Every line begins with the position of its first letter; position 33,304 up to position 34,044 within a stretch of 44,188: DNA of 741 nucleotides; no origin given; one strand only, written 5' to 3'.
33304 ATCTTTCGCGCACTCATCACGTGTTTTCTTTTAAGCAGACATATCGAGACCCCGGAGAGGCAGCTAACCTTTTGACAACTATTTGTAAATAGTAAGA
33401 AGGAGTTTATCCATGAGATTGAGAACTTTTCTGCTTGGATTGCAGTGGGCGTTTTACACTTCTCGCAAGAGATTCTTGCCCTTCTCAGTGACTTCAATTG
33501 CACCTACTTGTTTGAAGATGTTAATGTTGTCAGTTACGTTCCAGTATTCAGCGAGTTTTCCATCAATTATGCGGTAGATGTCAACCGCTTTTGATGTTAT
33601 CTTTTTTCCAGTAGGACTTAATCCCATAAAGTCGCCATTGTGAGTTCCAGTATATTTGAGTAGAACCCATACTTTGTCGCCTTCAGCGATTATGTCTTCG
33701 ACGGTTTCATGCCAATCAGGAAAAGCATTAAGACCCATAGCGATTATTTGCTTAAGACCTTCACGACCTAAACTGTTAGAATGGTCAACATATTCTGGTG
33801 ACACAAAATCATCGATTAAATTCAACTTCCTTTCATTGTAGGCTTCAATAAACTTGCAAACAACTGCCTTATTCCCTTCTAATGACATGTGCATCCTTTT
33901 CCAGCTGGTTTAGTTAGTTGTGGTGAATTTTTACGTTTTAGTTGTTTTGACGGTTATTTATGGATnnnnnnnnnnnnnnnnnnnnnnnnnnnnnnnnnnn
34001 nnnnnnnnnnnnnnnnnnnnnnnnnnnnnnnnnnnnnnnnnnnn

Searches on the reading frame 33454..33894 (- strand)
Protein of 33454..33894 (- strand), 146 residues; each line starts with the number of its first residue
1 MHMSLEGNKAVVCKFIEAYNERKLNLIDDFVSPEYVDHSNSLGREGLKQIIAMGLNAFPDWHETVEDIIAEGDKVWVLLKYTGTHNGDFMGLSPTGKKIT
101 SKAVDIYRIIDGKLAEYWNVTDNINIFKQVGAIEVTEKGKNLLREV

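Call 52: search_protein_families(library=pfam, proteins=[window:33454-33894:-], max_evalue=0.00001)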
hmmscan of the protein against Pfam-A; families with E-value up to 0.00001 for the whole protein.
window:33454-33894:- (146 aa): 2 families
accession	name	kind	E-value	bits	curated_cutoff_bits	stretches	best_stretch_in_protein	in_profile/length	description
PF07366.18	SnoaL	-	9e-35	119.7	28.4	1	13-129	5-125/126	SnoaL-like polyketide cyclase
PF12680.13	SnoaL_2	-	6.2e-18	65.7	27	1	14-117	3-102/102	SnoaL-like domain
